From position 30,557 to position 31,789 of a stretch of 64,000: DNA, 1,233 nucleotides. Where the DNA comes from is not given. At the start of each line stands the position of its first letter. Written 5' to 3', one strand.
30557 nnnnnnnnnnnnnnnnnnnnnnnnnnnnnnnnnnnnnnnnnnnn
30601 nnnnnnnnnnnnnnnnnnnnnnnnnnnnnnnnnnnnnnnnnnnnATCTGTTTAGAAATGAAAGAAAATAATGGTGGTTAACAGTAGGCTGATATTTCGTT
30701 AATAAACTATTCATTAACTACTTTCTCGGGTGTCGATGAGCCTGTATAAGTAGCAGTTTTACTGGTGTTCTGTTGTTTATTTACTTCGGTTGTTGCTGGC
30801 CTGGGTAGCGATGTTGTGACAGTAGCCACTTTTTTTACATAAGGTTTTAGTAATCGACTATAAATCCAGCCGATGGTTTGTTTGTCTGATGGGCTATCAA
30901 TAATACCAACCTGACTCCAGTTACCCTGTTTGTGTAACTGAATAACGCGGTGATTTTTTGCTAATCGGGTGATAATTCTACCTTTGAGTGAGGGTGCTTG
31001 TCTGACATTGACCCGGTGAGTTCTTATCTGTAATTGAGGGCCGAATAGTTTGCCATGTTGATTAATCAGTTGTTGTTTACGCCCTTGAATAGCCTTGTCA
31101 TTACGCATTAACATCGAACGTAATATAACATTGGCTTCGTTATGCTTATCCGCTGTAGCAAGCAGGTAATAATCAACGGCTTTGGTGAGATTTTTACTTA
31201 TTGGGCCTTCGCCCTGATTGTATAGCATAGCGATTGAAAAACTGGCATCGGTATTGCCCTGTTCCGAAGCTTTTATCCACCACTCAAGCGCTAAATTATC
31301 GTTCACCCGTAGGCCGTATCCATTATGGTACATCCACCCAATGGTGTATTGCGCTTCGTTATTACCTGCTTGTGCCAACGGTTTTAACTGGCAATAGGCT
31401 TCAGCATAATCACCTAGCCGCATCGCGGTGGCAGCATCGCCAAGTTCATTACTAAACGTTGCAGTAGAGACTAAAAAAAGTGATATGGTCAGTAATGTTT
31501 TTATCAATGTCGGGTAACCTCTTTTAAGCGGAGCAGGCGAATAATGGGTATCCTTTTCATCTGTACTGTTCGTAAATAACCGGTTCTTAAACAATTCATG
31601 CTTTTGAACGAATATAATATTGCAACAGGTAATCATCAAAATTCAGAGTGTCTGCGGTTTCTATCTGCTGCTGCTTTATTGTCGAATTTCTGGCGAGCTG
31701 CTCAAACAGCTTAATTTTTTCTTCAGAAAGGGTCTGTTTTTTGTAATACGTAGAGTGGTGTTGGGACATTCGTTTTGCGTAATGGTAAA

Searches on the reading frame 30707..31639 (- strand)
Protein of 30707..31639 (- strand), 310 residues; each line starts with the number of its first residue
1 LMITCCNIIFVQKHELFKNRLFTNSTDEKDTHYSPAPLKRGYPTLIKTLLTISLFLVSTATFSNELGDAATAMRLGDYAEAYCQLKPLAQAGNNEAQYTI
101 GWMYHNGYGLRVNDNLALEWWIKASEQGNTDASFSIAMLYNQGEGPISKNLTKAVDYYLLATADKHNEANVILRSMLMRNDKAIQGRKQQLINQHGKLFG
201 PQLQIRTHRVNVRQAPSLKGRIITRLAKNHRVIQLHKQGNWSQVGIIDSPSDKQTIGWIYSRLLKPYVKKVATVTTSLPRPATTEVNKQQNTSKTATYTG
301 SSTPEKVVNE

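Call 3: search_protein_families(library=ncbifam, proteins=[window:30707-31639:-], max_evalue=0.01)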
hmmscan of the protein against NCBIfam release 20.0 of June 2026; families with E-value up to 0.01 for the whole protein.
window:30707-31639:- (310 aa): 2 families
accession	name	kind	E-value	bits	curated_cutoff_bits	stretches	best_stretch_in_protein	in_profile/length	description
NF038194.1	AlgK_TPR_lipo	equivalog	1e-09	37.6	700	1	89-202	329-440/448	alginate biosynthesis TPR repeat lipoprotein AlgK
NF033786.1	phenyl_MerG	equivalog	4e-09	36.7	350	1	74-182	40-160/217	phenylmercury resistance protein MerG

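Call 4: search_protein_families(library=pfam, proteins=[window:30707-31639:-], max_evalue=0.01)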
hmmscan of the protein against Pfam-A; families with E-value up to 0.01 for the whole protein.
window:30707-31639:- (310 aa): 2 families
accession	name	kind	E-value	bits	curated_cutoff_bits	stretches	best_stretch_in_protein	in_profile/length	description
PF08238.18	Sel1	-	2.7e-14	53.5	30.7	2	95-129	2-36/36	Sel1 repeat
PF08239.17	SH3_3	-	1.7e-10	41.4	27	1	209-265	2-54/54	Bacterial SH3 domain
